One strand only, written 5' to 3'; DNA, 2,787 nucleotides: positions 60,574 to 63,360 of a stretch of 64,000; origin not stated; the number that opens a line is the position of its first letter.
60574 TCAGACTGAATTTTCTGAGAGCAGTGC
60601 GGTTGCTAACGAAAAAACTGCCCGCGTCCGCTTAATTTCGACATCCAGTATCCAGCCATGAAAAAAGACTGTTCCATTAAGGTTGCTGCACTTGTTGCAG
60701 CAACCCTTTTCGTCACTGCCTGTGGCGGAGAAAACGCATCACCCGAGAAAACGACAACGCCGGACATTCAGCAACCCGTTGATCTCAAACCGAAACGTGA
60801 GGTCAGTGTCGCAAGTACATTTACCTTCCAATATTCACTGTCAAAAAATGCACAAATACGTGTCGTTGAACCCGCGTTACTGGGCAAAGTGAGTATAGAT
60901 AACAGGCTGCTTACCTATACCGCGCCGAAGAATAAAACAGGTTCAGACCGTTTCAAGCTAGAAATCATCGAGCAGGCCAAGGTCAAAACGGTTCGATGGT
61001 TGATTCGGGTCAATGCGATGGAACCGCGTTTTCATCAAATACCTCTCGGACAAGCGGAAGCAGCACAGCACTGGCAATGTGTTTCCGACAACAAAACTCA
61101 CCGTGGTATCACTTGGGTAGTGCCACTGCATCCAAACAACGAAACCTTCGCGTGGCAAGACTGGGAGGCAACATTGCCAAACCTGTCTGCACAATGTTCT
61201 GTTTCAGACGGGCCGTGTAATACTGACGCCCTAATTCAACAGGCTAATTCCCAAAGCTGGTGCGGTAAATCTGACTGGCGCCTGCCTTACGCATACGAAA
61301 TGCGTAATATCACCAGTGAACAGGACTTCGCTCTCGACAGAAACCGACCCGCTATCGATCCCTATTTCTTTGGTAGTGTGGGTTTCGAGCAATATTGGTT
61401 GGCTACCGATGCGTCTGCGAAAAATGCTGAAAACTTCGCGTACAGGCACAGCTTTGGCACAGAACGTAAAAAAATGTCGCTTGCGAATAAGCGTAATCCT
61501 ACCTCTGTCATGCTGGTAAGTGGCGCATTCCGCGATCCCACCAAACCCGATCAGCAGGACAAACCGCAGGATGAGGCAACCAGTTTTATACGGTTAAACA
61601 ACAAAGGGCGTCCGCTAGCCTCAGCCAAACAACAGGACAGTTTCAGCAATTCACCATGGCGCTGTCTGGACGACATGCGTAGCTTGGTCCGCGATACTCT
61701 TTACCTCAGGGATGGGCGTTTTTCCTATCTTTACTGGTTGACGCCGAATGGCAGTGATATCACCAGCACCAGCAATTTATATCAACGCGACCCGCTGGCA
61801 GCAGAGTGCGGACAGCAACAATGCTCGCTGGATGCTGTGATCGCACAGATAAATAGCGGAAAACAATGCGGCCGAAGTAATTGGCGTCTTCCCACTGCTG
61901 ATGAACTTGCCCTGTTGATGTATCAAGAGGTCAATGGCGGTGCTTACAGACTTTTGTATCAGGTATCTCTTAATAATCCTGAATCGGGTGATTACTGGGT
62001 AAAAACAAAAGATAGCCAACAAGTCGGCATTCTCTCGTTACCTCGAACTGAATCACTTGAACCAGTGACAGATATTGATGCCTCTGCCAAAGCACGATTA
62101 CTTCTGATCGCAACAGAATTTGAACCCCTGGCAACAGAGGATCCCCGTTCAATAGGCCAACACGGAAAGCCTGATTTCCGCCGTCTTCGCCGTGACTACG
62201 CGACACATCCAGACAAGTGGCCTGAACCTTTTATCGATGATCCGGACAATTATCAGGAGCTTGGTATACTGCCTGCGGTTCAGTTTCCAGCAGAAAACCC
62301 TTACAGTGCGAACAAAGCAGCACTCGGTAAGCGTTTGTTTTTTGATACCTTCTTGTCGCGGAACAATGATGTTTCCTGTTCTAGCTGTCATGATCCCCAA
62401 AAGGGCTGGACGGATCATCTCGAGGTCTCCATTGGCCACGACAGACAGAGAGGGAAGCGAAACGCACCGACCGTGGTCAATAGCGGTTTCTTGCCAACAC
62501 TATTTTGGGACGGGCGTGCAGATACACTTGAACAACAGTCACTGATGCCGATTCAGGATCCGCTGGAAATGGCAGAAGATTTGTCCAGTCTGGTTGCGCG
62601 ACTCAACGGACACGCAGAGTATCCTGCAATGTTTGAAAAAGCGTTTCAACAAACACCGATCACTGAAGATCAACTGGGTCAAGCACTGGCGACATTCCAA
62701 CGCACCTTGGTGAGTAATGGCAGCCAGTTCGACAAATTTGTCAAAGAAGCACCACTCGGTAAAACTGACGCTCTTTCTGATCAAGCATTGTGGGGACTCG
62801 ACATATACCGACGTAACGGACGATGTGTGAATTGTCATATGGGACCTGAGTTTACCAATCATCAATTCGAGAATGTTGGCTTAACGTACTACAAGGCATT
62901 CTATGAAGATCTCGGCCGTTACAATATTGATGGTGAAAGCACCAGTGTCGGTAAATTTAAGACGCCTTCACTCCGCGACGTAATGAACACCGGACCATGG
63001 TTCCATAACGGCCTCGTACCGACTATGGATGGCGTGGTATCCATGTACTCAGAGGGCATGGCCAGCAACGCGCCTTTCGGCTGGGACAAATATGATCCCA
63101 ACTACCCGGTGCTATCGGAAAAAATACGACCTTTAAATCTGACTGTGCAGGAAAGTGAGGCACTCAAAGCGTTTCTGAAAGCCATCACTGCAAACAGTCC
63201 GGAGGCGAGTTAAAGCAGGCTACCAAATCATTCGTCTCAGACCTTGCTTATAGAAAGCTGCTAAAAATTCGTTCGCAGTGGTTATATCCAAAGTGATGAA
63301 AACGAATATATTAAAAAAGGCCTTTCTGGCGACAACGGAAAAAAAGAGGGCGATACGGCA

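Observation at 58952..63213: Two overlapping DUF1566 lipoprotein genes, the second fused to a di-heme cytochrome c peroxidase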

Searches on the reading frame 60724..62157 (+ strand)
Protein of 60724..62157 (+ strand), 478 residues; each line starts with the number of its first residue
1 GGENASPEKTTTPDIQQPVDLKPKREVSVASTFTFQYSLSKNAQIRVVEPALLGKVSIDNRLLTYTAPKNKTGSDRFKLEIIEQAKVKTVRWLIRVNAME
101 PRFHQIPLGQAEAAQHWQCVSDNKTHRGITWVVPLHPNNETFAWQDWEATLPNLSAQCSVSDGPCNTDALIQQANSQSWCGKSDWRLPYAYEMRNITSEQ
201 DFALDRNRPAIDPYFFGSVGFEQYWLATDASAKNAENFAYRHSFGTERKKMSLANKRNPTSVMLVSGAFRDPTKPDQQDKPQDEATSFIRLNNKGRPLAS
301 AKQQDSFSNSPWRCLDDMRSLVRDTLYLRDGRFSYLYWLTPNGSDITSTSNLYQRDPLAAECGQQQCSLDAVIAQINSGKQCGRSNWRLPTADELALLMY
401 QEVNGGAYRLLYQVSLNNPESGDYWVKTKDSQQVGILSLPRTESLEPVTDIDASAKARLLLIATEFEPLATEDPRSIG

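Call 46: find_homologous_proteins(query=window:60724-62157:+, max_evalue=0.001)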
Query window:60724-62157:+ (478 aa): 3 proteins with E <= 0.001 among 7034 candidates.
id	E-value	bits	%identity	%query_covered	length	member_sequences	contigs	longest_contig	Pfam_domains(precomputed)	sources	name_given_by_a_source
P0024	8.9e-178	610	57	99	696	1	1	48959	PF03150.20,PF07603.18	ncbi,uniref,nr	ncbi:cytochrome c peroxidase [Photobacterium swingsii]|uniref:cytochrome c peroxidase n=1 Tax=Photob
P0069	1.6e-139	484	49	88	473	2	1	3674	PF07603.18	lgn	-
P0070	4.9e-5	41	31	32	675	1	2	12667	PF22352.3,PF17963.8,PF17892.8,PF07603.18,PF17803.8,PF18911.7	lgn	-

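Call 68: search_protein_representatives(protein=window:60724-62157:+)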
Query: 478 residues. Proteins with E-value up to 0.001 (for the whole library): 946; up to 1e-10: 28; up to 1e-30: 3. The best 150 are listed.
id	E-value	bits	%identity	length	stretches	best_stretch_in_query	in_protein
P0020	4.9e-141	487.2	50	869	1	17-477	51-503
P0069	5.0e-140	483.9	49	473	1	17-436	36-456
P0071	2.7e-87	310.1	38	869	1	15-477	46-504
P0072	2.4e-25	105.8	32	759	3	113-256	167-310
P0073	1.2e-23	100.2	33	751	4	105-267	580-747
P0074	3.0e-21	92.3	33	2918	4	107-271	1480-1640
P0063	8.0e-19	84.3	37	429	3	139-229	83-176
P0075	6.8e-18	81.2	30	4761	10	113-240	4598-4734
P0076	5.2e-17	78.3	31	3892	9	112-236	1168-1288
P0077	2.1e-15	73.0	33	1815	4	114-234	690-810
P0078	1.1e-14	70.7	29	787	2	111-257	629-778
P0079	1.2e-14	70.6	31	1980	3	113-227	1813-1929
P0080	1.2e-14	70.5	30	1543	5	109-270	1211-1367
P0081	6.3e-14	68.1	31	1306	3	135-273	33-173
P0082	1.2e-13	67.2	36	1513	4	146-267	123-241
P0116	1.9e-09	53.4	31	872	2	116-293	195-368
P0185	1.6e-07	47.0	30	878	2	118-299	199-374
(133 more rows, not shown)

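Call 70: find_encoding_contigs(protein=P0116, flank=6000, max_places=3)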
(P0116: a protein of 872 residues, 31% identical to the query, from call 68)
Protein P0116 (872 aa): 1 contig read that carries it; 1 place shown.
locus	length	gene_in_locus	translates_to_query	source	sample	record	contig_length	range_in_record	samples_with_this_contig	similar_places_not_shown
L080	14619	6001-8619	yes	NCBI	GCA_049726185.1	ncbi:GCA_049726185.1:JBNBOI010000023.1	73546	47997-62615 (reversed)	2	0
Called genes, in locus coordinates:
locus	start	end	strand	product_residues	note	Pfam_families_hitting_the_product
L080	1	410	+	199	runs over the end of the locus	PF00196:GerE, PF08281:Sigma70_r4_2 (weak)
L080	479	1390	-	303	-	PF00892:EamA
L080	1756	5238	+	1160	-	PF02775:TPP_enzyme_C (faint), PF01558:POR, PF20169:DUF6537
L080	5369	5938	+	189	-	-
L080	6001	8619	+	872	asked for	PF07603:Lcl_C, PF03150:CCP_MauG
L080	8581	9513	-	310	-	PF00126:HTH_1, PF03466:LysR_substrate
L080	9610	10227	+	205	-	PF13561:adh_short_C2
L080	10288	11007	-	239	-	PF07487:SopE_GEF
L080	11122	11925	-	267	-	PF00924:MS_channel_2nd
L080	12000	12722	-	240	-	PF02146:SIR2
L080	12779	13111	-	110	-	PF03819:MazG, PF12643:MazG-like (weak)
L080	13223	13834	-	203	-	PF02798:GST_N, PF13409:GST_N_2, PF13417:GST_N_3, PF00043:GST_C (weak), PF14497:GST_C_3, PF13410:GST_C_2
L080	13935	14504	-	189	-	PF14235:DUF4337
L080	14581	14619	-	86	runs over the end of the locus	PF09905:VF530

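Call 71: find_encoding_contigs(protein=P0185, flank=6000, max_places=3)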
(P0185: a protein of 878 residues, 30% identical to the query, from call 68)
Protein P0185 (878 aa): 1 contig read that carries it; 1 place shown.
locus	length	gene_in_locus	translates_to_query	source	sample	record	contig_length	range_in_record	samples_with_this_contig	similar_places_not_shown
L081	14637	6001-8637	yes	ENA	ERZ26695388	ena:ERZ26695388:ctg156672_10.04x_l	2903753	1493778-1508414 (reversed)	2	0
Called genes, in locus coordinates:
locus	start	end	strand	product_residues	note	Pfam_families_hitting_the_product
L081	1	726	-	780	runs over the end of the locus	PF11339:DUF3141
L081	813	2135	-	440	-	PF00144:Beta-lactamase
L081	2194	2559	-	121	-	PF07366:SnoaL (weak), PF14534:DUF4440, PF12680:SnoaL_2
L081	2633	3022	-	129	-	PF18029:Glyoxalase_6 (weak)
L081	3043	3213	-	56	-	-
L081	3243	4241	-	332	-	-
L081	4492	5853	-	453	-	PF08668:HDOD (faint), PF13487:HD_5, PF01966:HD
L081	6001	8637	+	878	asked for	PF07603:Lcl_C, PF03150:CCP_MauG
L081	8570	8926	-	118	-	-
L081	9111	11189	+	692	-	PF22673:MCP-like_PDC_1 (weak), PF02743:dCache_1, PF00672:HAMP, PF00015:MCPsignal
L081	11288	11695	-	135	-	-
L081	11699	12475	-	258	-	PF00665:rve, PF13683:rve_3, PF13333:rve_2 (weak)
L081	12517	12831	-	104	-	PF06627:DUF1153, PF01527:HTH_Tnp_1 (weak)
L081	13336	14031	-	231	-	-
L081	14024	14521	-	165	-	-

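Call 72: find_encoding_contigs(protein=P0071, flank=6000, max_places=3)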
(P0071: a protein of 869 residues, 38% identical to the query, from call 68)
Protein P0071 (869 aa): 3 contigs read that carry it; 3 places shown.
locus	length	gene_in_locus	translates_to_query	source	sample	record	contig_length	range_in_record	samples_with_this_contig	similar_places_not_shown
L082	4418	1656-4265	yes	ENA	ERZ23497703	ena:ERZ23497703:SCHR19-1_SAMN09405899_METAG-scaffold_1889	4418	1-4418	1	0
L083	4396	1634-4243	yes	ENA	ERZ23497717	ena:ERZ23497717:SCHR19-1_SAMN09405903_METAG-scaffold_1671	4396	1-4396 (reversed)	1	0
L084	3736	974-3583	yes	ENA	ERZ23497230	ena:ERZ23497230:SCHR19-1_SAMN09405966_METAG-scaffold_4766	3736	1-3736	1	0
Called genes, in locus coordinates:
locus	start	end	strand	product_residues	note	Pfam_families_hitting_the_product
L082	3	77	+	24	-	?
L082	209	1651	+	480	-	PF07603:Lcl_C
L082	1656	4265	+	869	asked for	PF07603:Lcl_C, PF03150:CCP_MauG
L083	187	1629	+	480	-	PF07603:Lcl_C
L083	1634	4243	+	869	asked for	PF07603:Lcl_C, PF03150:CCP_MauG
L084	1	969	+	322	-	?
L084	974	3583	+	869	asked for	PF07603:Lcl_C, PF03150:CCP_MauG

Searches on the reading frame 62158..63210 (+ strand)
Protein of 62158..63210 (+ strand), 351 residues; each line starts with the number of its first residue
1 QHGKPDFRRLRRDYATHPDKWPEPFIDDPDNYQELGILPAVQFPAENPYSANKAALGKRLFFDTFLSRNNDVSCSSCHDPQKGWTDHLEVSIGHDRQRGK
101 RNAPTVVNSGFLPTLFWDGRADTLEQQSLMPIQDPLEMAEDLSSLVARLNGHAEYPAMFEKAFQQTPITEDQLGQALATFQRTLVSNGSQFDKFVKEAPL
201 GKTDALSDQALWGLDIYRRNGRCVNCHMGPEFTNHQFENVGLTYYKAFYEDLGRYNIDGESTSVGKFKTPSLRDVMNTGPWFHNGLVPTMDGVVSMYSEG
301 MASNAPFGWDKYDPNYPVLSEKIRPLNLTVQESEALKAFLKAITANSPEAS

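Call 8: search_solved_structures(query=window:62158-63210:+, max_evalue=0.001, show_alignments=4)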
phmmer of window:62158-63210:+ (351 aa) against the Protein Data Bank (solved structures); distinct sequences matched with E-value up to 0.001: 30.
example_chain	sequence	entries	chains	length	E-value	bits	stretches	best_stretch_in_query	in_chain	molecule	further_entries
1iqc_A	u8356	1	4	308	1.6e-48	168.8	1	43-297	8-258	di-heme peroxidase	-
3o5c_A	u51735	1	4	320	2.6e-45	158.3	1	51-296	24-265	Cytochrome c551 peroxidase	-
4aal_A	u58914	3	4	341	1e-44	156.3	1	45-295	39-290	CYTOCHROME C551 PEROXIDASE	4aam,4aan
4aao_A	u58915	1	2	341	2.6e-43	151.7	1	45-295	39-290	CYTOCHROME C551 PEROXIDASE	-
3hq9_A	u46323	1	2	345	2.7e-43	151.7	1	46-297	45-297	Cytochrome c551 peroxidase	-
6e1c_A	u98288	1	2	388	4.7e-43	150.9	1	37-347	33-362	Di-heme enzyme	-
3hq8_A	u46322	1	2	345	7e-43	150.3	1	46-297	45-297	Cytochrome c551 peroxidase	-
3hq6_A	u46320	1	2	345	3.5e-42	148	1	46-297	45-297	Cytochrome c551 peroxidase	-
6qkn_A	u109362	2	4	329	2e-41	145.5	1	43-299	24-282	Cytochrome-c peroxidase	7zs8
6fu3_A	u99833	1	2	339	2.2e-41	145.3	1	43-299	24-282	Protein CcpR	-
2c1u_A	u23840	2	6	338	4.6e-41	144.3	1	44-298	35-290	DI-HAEM CYTOCHROME C PEROXIDASE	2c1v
3hq7_A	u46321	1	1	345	6.2e-41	143.9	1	46-297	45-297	Cytochrome c551 peroxidase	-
9qdt_A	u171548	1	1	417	1e-39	139.9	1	39-296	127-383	Probable cytochrome c peroxidase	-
1nml_A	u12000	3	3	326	3.1e-39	138.3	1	47-297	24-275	di-haem cytochrome c peroxidase | Cytochrome c peroxidase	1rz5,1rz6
1eb7_A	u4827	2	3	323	3.6e-36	128.2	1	47-296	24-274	CYTOCHROME C551 PEROXIDASE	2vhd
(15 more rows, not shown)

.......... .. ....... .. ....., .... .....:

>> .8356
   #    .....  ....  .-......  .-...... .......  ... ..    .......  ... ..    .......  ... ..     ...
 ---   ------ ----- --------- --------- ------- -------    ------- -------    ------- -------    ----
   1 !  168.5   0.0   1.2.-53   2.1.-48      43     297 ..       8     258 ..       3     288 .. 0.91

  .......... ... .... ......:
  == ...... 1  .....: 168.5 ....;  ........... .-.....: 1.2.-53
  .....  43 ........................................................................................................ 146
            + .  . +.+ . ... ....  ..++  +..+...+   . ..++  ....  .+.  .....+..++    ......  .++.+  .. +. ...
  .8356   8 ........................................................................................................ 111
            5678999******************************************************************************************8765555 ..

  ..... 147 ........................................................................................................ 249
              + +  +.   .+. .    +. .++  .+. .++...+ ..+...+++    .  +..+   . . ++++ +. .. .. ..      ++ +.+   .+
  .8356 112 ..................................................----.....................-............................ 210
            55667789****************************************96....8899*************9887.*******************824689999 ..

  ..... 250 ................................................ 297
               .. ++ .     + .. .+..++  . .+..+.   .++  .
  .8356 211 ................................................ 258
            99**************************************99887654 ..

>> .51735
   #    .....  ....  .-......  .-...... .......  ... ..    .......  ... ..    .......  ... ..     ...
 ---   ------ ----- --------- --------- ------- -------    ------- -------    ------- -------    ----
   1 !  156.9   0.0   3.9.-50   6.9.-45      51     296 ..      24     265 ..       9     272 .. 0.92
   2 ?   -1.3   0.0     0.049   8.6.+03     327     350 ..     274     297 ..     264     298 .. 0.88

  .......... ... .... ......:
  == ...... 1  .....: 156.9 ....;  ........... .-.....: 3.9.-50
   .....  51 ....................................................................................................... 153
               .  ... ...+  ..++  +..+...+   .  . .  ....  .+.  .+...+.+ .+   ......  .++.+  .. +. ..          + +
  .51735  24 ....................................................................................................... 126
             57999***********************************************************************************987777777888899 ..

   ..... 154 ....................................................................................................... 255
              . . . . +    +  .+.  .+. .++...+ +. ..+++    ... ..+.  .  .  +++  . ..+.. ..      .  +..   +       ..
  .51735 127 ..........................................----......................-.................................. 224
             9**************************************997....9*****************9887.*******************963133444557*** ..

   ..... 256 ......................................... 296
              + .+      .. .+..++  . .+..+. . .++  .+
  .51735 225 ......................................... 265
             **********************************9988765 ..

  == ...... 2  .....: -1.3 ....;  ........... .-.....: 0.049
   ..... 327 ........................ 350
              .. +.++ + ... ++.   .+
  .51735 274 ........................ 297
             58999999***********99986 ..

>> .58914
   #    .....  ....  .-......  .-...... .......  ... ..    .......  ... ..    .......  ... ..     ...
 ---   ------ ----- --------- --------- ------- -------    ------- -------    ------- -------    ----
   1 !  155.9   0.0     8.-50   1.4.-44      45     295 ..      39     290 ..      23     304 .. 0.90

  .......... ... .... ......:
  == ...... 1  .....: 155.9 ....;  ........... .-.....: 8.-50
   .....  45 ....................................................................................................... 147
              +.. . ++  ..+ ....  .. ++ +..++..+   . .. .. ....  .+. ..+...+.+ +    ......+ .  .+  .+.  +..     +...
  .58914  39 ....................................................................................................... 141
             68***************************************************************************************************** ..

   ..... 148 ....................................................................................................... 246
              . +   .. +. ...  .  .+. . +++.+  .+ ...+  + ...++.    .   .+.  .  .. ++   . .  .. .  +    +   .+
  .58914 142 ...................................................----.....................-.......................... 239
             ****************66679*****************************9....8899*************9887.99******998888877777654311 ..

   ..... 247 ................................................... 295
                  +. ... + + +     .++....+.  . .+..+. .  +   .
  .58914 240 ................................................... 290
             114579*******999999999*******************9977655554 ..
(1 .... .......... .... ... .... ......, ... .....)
